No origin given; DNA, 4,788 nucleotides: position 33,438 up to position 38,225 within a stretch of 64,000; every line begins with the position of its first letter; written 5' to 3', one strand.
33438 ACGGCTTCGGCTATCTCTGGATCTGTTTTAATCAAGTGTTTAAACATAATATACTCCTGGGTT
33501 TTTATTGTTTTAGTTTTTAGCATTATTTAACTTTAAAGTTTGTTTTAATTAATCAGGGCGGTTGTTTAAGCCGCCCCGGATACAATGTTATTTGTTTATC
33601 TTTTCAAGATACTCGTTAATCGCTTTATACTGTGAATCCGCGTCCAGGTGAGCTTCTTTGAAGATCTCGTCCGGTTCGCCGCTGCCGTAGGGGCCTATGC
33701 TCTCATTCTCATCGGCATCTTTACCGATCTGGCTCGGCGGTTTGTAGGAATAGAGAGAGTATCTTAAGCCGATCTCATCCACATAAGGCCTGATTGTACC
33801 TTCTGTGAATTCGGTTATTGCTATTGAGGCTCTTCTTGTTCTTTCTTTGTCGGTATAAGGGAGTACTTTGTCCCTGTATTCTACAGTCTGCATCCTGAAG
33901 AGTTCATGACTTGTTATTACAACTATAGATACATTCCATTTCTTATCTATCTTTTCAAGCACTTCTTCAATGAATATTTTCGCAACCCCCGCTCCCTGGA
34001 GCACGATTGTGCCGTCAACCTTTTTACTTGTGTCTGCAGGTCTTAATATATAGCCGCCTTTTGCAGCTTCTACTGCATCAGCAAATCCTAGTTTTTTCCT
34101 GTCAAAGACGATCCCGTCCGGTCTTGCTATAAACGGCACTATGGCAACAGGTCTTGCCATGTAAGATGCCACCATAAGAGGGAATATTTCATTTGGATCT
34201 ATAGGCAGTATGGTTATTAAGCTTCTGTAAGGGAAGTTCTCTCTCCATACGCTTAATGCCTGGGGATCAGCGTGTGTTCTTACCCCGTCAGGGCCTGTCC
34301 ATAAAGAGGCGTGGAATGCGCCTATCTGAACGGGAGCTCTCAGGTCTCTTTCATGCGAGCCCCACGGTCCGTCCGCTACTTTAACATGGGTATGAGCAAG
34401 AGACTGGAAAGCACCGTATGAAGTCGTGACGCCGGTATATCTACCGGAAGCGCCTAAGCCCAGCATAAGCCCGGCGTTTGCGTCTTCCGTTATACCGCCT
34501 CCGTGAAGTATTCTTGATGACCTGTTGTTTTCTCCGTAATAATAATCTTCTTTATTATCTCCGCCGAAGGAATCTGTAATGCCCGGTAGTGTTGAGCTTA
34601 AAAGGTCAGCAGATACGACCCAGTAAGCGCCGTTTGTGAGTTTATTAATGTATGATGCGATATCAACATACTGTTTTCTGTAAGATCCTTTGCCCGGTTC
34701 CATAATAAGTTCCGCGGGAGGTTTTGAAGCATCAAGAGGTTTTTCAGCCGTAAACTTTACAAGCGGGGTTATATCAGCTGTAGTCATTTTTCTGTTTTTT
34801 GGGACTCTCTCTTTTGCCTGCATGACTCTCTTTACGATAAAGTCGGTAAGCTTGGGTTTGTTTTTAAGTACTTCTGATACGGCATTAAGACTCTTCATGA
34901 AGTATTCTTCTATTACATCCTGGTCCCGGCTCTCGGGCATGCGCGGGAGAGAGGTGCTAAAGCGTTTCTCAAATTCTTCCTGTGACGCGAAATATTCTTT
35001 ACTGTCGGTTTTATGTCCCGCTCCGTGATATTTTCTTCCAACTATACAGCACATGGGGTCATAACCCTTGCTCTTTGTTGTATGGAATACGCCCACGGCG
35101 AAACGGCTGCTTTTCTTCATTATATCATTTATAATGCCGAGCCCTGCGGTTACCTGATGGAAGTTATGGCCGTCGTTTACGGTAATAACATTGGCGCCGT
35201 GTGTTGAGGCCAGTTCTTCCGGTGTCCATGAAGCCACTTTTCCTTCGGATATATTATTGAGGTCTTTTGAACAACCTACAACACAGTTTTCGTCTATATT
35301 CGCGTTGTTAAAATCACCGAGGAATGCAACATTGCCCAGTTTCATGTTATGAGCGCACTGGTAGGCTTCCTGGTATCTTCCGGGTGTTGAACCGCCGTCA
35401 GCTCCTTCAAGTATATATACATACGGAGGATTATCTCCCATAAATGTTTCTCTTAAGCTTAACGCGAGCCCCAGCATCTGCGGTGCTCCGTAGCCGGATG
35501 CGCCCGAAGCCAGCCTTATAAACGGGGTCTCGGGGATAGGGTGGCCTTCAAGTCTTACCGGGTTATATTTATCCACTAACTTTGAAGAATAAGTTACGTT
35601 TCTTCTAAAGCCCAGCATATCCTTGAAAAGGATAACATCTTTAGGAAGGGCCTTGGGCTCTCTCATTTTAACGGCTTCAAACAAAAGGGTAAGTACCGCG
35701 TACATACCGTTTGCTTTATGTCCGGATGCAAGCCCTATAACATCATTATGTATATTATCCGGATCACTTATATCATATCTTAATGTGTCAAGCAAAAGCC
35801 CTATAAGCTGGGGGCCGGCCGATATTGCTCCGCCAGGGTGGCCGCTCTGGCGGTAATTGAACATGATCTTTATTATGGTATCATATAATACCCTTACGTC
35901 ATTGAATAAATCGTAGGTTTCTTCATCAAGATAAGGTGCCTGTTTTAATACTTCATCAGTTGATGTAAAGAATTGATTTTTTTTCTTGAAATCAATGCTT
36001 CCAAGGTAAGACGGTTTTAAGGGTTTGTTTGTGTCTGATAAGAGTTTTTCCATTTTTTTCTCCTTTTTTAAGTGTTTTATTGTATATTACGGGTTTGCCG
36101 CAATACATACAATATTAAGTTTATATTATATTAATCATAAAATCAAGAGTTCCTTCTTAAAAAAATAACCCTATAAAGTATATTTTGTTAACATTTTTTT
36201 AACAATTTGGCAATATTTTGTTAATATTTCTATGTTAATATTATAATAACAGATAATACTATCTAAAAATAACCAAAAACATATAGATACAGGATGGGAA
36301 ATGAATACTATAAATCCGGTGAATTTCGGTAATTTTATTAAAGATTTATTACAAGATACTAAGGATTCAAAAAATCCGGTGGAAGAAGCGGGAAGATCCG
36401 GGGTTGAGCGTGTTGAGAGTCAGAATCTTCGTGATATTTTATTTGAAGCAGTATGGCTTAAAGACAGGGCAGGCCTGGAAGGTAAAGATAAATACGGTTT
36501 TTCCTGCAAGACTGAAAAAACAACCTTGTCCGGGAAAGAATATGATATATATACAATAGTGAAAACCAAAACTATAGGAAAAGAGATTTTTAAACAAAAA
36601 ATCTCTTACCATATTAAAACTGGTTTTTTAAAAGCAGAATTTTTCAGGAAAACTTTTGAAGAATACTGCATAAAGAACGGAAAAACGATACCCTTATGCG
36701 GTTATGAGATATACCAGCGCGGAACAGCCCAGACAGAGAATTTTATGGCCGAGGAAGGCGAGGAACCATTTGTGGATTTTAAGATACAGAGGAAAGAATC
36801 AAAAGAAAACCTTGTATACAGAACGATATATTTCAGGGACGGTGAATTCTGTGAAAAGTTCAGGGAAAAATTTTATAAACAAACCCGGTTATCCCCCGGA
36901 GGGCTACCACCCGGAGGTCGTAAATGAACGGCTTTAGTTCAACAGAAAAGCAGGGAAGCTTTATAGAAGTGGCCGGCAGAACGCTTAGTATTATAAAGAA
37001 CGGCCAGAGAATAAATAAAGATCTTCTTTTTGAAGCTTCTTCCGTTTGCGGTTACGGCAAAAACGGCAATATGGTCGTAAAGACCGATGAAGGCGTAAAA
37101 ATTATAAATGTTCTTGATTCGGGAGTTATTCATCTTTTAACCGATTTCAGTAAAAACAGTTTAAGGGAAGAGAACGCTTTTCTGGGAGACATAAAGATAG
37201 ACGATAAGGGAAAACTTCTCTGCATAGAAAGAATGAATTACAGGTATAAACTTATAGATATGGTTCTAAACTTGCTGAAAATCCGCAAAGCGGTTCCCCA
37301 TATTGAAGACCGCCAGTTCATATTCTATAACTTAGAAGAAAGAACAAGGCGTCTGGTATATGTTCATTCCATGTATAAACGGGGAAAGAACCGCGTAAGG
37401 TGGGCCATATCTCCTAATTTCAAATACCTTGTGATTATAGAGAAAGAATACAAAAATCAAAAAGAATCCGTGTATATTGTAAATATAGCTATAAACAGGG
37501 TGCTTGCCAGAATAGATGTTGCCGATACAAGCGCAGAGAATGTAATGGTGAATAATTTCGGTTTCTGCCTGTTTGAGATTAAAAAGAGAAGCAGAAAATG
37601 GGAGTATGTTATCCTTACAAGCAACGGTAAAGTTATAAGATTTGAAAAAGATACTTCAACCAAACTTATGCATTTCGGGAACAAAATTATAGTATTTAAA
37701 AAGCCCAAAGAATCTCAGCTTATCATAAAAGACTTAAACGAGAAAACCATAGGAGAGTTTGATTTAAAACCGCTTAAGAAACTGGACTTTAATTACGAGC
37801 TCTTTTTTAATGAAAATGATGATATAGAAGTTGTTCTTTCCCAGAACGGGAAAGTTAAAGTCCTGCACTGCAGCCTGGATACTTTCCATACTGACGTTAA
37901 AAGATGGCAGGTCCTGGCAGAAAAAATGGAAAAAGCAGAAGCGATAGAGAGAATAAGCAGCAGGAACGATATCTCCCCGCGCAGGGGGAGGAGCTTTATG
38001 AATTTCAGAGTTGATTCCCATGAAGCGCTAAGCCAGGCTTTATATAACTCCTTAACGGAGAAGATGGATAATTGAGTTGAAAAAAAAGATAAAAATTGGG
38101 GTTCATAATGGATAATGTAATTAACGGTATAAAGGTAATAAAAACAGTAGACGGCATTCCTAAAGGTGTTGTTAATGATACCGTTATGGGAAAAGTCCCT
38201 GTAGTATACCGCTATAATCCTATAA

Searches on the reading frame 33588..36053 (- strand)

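Call 15: search_protein_families(library=pfam, proteins=[window:33588-36053:-], max_evalue=0.001)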
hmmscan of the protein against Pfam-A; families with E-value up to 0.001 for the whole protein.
window:33588-36053:- (821 aa): 2 families
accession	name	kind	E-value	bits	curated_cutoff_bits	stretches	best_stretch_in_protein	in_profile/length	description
PF00456.26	Transketolase_N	-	3.2e-08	33.4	22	0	66-131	18-83/334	Transketolase, thiamine diphosphate binding domain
PF22613.1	Transketolase_C_1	-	3.4e-06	27.7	27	1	666-759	1-86/113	Transketolase-like TK C-terminal domain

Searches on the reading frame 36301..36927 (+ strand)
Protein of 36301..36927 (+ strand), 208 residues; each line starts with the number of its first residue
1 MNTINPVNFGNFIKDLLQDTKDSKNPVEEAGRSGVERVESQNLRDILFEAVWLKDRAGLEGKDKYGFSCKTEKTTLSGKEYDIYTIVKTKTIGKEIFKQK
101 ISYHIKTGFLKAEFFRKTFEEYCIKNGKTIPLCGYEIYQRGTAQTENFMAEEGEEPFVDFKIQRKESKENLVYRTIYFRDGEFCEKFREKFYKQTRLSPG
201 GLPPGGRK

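Call 11: search_protein_families(library=pfam, proteins=[window:36301-36927:+], max_evalue=0.01)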
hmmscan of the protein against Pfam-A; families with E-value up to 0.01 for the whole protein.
window:36301-36927:+ (208 aa): 0 families

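Call 28: find_homologous_proteins(query=window:36301-36927:+)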
Query window:36301-36927:+ (208 aa): 1 proteins with E <= 0.001 among 115 candidates.
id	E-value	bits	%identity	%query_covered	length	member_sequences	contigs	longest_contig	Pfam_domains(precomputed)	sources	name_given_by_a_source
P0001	1.2e-135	468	100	100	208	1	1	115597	-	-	-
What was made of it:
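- Tried and rejected: The 208-aa ORFan has no homologue in the large protein database (call 28).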

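Call 31: find_encoding_contigs(protein=P0001, flank=10000, max_places=4)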
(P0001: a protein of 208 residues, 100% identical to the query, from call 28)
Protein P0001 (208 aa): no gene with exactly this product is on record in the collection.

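Call 32: search_protein_families(library=padloc, proteins=[window:36301-36927:+], max_evalue=0.01)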
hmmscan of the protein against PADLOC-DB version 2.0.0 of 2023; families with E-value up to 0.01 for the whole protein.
window:36301-36927:+ (208 aa): 0 families

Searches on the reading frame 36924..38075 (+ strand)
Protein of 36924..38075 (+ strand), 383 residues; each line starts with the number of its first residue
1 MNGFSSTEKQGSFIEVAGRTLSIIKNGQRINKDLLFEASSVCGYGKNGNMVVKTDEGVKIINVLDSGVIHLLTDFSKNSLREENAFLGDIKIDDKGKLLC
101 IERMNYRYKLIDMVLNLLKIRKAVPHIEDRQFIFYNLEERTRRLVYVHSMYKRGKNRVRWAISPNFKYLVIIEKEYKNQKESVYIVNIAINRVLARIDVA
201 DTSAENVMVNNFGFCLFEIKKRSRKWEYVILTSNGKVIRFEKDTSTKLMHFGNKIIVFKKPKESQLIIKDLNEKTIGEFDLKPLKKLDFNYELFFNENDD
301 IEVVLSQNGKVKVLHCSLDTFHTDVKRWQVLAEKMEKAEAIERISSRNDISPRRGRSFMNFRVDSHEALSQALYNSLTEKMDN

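Call 11: search_protein_families(library=pfam, proteins=[window:36924-38075:+], max_evalue=0.01)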
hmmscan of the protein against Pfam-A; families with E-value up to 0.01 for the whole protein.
window:36924-38075:+ (383 aa): 1 family
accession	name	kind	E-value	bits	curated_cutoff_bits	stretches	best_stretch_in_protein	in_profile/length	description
PF03989.18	DNA_gyraseA_C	-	0.0019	18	27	0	229-241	4-16/48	DNA gyrase C-terminal domain, beta-propeller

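Call 32: search_protein_families(library=padloc, proteins=[window:36924-38075:+], max_evalue=0.01)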
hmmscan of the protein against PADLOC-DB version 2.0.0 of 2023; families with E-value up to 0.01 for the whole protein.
window:36924-38075:+ (383 aa): 0 families
